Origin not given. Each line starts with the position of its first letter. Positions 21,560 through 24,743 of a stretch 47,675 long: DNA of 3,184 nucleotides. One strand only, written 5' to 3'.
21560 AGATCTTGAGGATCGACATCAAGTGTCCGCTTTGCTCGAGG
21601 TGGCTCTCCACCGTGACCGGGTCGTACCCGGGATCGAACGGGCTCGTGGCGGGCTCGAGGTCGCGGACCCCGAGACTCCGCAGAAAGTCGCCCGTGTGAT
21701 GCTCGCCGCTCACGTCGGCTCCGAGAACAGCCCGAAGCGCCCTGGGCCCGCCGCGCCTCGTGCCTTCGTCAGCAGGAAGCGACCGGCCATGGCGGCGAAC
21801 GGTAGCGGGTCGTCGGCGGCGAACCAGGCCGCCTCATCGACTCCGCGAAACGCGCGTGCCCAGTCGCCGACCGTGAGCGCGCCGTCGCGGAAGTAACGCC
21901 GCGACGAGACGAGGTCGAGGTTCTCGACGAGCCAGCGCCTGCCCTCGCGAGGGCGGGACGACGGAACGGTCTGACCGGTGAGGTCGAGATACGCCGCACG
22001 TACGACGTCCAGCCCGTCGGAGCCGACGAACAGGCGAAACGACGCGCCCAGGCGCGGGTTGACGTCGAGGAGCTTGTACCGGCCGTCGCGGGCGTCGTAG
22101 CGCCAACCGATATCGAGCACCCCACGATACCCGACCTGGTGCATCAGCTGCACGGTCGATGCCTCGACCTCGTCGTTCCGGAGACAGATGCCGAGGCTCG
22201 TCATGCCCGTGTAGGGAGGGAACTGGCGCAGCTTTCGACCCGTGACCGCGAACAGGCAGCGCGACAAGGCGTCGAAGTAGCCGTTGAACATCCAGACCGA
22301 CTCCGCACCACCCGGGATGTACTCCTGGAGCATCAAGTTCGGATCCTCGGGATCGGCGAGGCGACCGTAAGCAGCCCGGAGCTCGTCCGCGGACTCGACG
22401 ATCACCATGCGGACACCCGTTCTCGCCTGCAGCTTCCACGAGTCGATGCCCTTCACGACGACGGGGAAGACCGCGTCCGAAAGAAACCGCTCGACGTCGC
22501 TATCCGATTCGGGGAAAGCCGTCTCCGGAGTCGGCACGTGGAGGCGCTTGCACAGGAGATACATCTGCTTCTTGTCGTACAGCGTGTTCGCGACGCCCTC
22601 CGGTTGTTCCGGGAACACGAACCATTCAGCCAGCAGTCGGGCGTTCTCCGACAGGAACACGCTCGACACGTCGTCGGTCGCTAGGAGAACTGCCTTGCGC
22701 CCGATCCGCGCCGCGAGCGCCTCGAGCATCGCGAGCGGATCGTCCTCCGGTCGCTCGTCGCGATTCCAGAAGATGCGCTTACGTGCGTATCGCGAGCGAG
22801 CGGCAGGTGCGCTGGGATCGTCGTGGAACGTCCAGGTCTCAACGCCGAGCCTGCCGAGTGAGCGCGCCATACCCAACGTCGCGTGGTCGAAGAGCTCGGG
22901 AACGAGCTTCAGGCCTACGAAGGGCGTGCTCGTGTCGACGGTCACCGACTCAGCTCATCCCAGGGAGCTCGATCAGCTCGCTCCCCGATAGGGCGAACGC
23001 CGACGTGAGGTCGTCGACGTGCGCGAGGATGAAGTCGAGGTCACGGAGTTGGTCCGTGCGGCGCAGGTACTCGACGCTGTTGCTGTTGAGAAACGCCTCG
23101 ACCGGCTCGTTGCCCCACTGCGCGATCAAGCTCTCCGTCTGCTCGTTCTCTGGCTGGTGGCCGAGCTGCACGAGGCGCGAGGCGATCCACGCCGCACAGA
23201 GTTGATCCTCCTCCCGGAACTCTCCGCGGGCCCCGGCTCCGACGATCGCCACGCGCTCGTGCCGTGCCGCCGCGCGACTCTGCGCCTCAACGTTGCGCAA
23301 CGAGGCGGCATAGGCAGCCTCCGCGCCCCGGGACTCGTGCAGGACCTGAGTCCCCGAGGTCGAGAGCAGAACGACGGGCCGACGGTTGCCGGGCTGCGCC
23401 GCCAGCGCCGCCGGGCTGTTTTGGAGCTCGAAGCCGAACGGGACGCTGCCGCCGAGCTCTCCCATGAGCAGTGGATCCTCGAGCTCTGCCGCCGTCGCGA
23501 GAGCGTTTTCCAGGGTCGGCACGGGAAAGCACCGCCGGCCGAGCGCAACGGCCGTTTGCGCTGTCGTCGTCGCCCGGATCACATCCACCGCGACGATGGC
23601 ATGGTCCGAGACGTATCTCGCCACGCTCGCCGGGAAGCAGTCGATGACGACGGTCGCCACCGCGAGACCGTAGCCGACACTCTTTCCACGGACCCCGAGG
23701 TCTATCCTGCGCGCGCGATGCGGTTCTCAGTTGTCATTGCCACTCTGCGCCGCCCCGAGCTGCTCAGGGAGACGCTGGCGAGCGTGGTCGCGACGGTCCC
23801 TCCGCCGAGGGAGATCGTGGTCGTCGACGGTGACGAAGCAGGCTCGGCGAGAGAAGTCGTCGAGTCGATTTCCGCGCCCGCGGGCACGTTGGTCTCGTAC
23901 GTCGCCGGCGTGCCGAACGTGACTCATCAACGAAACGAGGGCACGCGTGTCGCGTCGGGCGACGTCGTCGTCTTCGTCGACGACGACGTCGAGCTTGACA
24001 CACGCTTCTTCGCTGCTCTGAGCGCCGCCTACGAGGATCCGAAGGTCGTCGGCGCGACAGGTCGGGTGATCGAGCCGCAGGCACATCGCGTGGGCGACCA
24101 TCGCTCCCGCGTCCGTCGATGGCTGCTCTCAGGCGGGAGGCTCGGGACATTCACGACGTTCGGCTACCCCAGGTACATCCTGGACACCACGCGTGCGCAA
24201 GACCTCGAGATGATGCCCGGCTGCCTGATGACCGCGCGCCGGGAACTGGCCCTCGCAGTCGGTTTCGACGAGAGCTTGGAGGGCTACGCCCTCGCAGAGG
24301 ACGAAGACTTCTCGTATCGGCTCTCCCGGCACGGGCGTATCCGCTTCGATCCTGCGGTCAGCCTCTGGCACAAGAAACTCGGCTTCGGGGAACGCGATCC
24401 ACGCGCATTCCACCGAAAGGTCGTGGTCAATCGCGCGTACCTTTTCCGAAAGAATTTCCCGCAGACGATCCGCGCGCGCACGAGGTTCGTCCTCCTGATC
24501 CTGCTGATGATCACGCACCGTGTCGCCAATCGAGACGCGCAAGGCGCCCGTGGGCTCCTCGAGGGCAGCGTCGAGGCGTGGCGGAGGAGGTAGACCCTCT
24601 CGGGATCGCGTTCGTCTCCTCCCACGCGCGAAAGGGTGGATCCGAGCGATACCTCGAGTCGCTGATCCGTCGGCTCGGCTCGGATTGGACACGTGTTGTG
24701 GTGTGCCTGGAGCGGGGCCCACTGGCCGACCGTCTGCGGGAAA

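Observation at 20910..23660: comB - ATP-grasp ligase - comA operon (sulfolactate branch) embedded in the centre of an exopolysaccharide locus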

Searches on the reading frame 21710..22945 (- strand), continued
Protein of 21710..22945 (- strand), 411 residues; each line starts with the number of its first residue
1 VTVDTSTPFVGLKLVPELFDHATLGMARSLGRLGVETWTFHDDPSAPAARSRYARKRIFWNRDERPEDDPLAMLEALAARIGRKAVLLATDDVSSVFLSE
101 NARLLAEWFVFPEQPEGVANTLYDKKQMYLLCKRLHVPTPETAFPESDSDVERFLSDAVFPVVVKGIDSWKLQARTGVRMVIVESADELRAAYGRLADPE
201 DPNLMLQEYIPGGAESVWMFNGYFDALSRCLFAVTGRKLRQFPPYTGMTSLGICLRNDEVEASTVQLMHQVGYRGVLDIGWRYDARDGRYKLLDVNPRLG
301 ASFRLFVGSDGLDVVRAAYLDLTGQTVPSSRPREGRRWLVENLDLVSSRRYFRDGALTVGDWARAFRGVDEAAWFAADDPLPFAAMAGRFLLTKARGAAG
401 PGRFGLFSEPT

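Call 80: search_protein_families(library=pfam, proteins=[P0121, P0206, P0137, P0266, P0190, P0268, P0144, P0220, P0164, P0241], max_evalue=0.00001)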
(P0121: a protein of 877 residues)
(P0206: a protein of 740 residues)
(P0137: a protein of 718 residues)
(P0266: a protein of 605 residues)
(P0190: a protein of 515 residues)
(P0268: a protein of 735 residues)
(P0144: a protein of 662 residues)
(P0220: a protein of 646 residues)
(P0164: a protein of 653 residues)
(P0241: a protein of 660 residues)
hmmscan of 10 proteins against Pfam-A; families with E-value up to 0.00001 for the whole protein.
P0121 (877 aa): 3 families
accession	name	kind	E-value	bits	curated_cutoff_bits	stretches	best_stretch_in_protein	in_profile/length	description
PF15632.11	ATPgrasp_Ter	-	1.2e-12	48.2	29.1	1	693-784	39-128/131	ATP-grasp in the biosynthetic pathway with Ter operon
PF02786.22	CPSase_L_D2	-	2.4e-12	47.3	19.8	0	695-767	133-206/211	Carbamoyl-phosphate synthase L chain, ATP binding domain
PF02655.19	ATP-grasp_3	-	4.5e-06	27.3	23.2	0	120-298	2-159/160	ATP-grasp domain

P0206 (740 aa): 5 families
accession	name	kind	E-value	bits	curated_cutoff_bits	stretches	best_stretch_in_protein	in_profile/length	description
PF08241.18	Methyltransf_11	-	4.5e-23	82.1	21.2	1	514-610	1-94/95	Methyltransferase domain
PF13649.12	Methyltransf_25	-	2.1e-20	73.7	27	1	513-607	1-97/97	Methyltransferase domain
PF13489.12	Methyltransf_23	-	8.4e-14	52.1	27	1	501-621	13-127/164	Methyltransferase domain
PF08242.18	Methyltransf_12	-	1.3e-13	51.9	30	1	514-608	1-97/98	Methyltransferase domain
PF13847.12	Methyltransf_31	-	5.6e-12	46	27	1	510-612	4-110/145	Methyltransferase domain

P0137 (718 aa): 6 families
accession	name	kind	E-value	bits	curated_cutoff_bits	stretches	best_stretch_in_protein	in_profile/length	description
PF08241.18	Methyltransf_11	-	5.7e-24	85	21.2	1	498-595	1-95/95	Methyltransferase domain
PF13649.12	Methyltransf_25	-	2.1e-20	73.6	27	1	498-591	2-97/97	Methyltransferase domain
PF13489.12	Methyltransf_23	-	1.3e-12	48.2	27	1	476-659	3-160/164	Methyltransferase domain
PF13847.12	Methyltransf_31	-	4.2e-11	43.2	27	1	494-597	4-111/145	Methyltransferase domain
PF01209.24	Ubie_methyltran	-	7.3e-11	42.3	20.1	1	479-596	32-152/233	ubiE/COQ5 methyltransferase family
PF08242.18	Methyltransf_12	-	1.2e-10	42.5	30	1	498-593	1-98/98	Methyltransferase domain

P0266 (605 aa): 0 families

P0190 (515 aa): 0 families

P0268 (735 aa): 1 family
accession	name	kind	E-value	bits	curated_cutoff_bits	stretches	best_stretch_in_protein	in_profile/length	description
PF01522.26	Polysacc_deac_1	-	2.4e-09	37.7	23.1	1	484-647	5-123/124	Polysaccharide deacetylase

P0144 (662 aa): 6 families
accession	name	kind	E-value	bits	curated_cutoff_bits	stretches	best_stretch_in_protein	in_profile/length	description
PF08241.18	Methyltransf_11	-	4e-22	79.1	21.2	1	440-536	1-95/95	Methyltransferase domain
PF13649.12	Methyltransf_25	-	1.9e-19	70.6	27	1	439-532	1-97/97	Methyltransferase domain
PF13489.12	Methyltransf_23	-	1.4e-15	57.8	27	1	420-601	5-162/164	Methyltransferase domain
PF13847.12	Methyltransf_31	-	6.4e-15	55.5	27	1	435-538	3-111/145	Methyltransferase domain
PF08242.18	Methyltransf_12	-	8.8e-13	49.3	30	1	440-534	1-98/98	Methyltransferase domain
PF01209.24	Ubie_methyltran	-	2e-10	40.9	20.1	1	429-544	41-159/233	ubiE/COQ5 methyltransferase family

P0220 (646 aa): 6 families
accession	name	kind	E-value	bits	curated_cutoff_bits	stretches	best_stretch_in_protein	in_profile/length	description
PF08241.18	Methyltransf_11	-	4e-24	85.5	21.2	1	443-537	1-94/95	Methyltransferase domain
PF13649.12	Methyltransf_25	-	2.1e-21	76.8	27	1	443-534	2-97/97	Methyltransferase domain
PF13489.12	Methyltransf_23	-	7.8e-15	55.4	27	1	419-560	4-139/164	Methyltransferase domain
PF13847.12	Methyltransf_31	-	4.9e-13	49.4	27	1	441-539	6-110/145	Methyltransferase domain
PF08242.18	Methyltransf_12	-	3e-12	47.6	30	1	443-535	1-97/98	Methyltransferase domain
PF01209.24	Ubie_methyltran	-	2.7e-11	43.7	20.1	1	440-538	49-151/233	ubiE/COQ5 methyltransferase family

P0164 (653 aa): 1 family
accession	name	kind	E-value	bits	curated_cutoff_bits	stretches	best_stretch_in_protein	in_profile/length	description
PF01522.26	Polysacc_deac_1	-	4.5e-23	82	23.1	1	464-591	6-123/124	Polysaccharide deacetylase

P0241 (660 aa): 9 families
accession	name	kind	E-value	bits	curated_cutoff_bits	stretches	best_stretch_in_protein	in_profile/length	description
PF08241.18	Methyltransf_11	-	1.1e-21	77.7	21.2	1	448-539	1-94/95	Methyltransferase domain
PF13649.12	Methyltransf_25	-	1.4e-18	67.8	27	1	447-536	1-97/97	Methyltransferase domain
PF13489.12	Methyltransf_23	-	9.1e-17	61.7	27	1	441-545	20-121/164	Methyltransferase domain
PF13847.12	Methyltransf_31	-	4.2e-13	49.6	27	1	442-544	2-113/145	Methyltransferase domain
PF08242.18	Methyltransf_12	-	3.4e-12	47.4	30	1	448-537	1-97/98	Methyltransferase domain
PF02786.22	CPSase_L_D2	-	1.1e-08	35.3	19.8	0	122-190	1-68/211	Carbamoyl-phosphate synthase L chain, ATP binding domain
PF01209.24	Ubie_methyltran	-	1.3e-08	35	20.1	1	441-550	45-161/233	ubiE/COQ5 methyltransferase family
PF13549.11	ATP-grasp_5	-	5e-07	29.7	27.6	1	120-191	9-79/221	ATP-grasp domain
PF07021.18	MetW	-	1.7e-06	28.2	21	1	441-535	11-105/193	Methionine biosynthesis protein MetW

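Call 81: find_encoding_contigs(protein=P0164, flank=6000, max_places=2)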
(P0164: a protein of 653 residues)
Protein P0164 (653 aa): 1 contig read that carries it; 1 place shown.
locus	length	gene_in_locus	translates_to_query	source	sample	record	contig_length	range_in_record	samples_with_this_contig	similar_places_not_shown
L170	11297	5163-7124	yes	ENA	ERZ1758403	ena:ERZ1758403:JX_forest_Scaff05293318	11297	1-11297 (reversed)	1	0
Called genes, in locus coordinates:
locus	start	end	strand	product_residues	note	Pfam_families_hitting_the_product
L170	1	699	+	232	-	?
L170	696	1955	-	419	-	PF00150:Cellulase, PF01229:Glyco_hydro_39 (weak), PF11790:Glyco_hydro_cc (weak)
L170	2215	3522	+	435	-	PF02706:Wzz (faint), PF01656:CbiA (weak), PF10609:ParA, PF13614:AAA_31 (weak)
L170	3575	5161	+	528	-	PF01943:Polysacc_synt, PF13440:Polysacc_synt_3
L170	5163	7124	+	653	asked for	PF01522:Polysacc_deac_1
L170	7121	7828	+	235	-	PF01522:Polysacc_deac_1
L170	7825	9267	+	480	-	PF04932:Wzy_C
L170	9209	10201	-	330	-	PF13641:Glyco_tranf_2_3, PF00535:Glycos_transf_2, PF10111:Glyco_tranf_2_2, PF13632:Glyco_trans_2_3 (weak)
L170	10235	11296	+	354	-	?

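Call 82: find_encoding_contigs(protein=P0205, flank=6000, max_places=2)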
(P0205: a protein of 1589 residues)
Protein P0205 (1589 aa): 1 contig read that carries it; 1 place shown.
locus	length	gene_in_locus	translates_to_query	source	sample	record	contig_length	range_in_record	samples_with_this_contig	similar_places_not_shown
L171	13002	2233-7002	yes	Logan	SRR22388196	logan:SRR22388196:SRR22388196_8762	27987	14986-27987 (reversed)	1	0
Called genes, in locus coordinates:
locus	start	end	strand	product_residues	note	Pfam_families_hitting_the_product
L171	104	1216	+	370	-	-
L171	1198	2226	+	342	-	PF26233:NicX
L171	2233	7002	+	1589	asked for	PF13439:Glyco_transf_4, PF13579:Glyco_trans_4_4 (weak), PF00534:Glycos_transf_1, PF13692:Glyco_trans_1_4, PF13439:Glyco_transf_4, PF13579:Glyco_trans_4_4, PF00534:Glycos_transf_1, PF13692:Glyco_trans_1_4, +5 more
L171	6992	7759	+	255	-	PF02353:CMAS, PF08003:Methyltransf_9 (weak), PF05175:MTS, PF13489:Methyltransf_23, PF13847:Methyltransf_31, PF08241:Methyltransf_11, PF08242:Methyltransf_12, PF13649:Methyltransf_25, +1 more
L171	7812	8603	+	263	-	PF02475:TRM5-TYW2_MTfase (weak), PF01135:PCMT (weak), PF05050:Methyltransf_21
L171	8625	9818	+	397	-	PF13439:Glyco_transf_4, PF00534:Glycos_transf_1, PF13692:Glyco_trans_1_4, PF13524:Glyco_trans_1_2 (weak)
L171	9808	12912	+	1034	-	PF19543:GH123_N, PF22680:Glyco_hydro_123_N_2, PF13320:GH123_cat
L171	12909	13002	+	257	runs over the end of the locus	PF01522:Polysacc_deac_1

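Call 83: find_encoding_contigs(protein=P0125, flank=6000, max_places=2)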
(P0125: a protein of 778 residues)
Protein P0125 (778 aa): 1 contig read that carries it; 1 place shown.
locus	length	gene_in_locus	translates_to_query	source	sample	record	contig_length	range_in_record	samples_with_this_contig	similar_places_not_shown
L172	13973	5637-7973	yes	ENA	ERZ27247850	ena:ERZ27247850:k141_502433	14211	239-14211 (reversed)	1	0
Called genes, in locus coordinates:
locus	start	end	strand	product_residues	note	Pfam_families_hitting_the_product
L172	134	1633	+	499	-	PF01943:Polysacc_synt, PF13440:Polysacc_synt_3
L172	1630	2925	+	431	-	PF13439:Glyco_transf_4, PF00534:Glycos_transf_1, PF13692:Glyco_trans_1_4, PF13524:Glyco_trans_1_2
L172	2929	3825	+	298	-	PF01522:Polysacc_deac_1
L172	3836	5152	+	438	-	PF13480:Acetyltransf_6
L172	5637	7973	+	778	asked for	PF13480:Acetyltransf_6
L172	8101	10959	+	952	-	PF00156:Pribosyltran (weak), PF08282:Hydrolase_3 (weak)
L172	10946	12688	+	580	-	PF02927:CelD_N, PF00759:Glyco_hydro_9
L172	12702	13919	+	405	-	PF00535:Glycos_transf_2, PF13641:Glyco_tranf_2_3, PF13632:Glyco_trans_2_3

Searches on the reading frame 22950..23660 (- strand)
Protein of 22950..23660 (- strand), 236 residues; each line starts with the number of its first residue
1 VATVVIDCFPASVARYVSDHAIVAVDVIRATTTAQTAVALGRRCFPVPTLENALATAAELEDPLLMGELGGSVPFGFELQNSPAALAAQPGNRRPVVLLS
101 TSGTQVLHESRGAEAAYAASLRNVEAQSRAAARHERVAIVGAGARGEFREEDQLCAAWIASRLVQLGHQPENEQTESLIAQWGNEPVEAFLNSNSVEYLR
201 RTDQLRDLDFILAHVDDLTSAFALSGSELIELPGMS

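Call 3: search_protein_families(library=pfam, proteins=[window:22950-23660:-], max_evalue=0.01)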
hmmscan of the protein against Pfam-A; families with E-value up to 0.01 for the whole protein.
window:22950-23660:- (236 aa): 1 family
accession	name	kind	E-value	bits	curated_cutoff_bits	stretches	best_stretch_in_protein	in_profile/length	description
PF04029.19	2-ph_phosp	-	5.4e-37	127.6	26.4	1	18-212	13-212/226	2-phosphosulpholactate phosphatase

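Call 4: search_protein_families(library=ncbifam, proteins=[window:22950-23660:-], max_evalue=0.01)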
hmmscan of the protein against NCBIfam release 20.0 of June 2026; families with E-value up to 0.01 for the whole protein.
window:22950-23660:- (236 aa): 8 families
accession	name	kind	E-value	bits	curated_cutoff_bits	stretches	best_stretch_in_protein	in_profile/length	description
NF002057.0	PRK00886.1-6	equivalog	1.1e-22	80.5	235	1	18-165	13-158/228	2-phosphosulfolactate phosphatase family protein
NF010700.0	PRK14100.1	equivalog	1.1e-21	77.2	332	1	6-211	5-212/237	2-phosphosulfolactate phosphatase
TIGR00298.1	TIGR00298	equivalog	1.7e-20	73.7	175.05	1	23-211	3-196/216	2-phosphosulfolactate phosphatase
NF002054.0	PRK00886.1-3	equivalog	3.8e-20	72.3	330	1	14-212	14-219/241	2-phosphosulfolactate phosphatase family protein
NF002053.0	PRK00886.1-2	equivalog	7.7e-20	71.2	319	1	11-186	10-196/243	2-phosphosulfolactate phosphatase family protein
NF002056.0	PRK00886.1-5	equivalog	2.2e-19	69.8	323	1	20-215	19-224/243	2-phosphosulfolactate phosphatase family protein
NF002055.0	PRK00886.1-4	equivalog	2.2e-17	63.4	345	1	16-165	16-168/236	2-phosphosulfolactate phosphatase family protein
NF002052.0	PRK00886.1-1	equivalog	8.4e-13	48.5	440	1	19-166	19-169/239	2-phosphosulfolactate phosphatase family protein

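Call 30: search_solved_structures(query=window:22950-23660:-, max_evalue=0.001, show_alignments=2)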
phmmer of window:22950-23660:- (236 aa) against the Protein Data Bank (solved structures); distinct sequences matched with E-value up to 0.001: 3.
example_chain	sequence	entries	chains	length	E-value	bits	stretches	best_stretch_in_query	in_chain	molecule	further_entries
2z0j_A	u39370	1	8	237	1.7e-18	70.1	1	7-209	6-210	Putative uncharacterized protein TTHA1438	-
2yyv_A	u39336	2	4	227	1.8e-17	66.8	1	20-164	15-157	Probable 2-phosphosulfolactate phosphatase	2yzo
1vr0_A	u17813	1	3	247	3.1e-14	56.2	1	17-167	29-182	Probable 2-phosphosulfolactate phosphatase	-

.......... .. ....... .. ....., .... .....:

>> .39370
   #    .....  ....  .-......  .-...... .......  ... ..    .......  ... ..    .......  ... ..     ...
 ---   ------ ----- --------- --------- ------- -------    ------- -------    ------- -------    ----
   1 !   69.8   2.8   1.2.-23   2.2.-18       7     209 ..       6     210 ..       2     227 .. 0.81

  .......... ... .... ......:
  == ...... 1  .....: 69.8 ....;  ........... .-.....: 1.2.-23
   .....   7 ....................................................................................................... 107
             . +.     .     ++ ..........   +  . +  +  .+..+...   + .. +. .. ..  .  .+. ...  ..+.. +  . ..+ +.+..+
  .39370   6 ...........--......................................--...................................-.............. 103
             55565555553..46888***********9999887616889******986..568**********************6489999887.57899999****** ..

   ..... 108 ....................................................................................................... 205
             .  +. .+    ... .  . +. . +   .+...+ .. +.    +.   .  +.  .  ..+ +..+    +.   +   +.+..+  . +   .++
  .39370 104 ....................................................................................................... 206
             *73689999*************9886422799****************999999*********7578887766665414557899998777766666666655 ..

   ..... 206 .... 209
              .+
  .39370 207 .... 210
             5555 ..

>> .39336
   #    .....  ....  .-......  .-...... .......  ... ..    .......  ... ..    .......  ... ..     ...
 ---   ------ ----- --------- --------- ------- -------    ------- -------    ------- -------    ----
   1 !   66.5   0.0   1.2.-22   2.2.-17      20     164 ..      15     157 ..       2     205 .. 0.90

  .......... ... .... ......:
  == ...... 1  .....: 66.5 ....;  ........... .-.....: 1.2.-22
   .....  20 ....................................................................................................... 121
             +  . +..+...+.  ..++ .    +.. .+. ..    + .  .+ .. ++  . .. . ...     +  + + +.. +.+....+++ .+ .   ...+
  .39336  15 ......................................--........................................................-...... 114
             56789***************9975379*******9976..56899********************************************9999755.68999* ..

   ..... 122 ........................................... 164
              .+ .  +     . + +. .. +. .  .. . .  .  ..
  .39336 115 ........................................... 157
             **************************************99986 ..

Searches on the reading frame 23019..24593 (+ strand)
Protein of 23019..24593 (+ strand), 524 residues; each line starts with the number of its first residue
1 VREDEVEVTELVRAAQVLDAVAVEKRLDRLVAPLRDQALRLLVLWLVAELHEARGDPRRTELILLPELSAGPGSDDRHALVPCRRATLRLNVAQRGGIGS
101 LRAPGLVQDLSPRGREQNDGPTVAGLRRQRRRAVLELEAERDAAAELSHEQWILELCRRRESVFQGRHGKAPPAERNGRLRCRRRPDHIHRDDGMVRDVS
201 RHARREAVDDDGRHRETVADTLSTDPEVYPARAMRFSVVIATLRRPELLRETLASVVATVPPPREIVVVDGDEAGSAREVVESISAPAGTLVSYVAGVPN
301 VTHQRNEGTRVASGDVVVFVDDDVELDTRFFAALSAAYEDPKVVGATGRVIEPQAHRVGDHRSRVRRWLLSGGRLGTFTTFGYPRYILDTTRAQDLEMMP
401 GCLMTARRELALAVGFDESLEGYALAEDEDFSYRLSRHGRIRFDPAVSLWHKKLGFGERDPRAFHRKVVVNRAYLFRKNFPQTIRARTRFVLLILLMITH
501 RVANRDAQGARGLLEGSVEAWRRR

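Call 8: search_protein_families(library=pfam, proteins=[window:23019-24593:+], max_evalue=0.001)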
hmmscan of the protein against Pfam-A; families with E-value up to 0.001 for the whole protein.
window:23019-24593:+ (524 aa): 3 families
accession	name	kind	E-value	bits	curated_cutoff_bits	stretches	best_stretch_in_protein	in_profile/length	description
PF00535.33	Glycos_transf_2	-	7e-15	55.8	23.3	1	237-382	1-135/168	Glycosyl transferase family 2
PF13641.12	Glyco_tranf_2_3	-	2.1e-12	48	27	1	235-447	2-207/230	Glycosyltransferase like family 2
PF10111.15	Glyco_tranf_2_2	-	0.00033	20.7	27.3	0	258-324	24-92/276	Glycosyltransferase like family 2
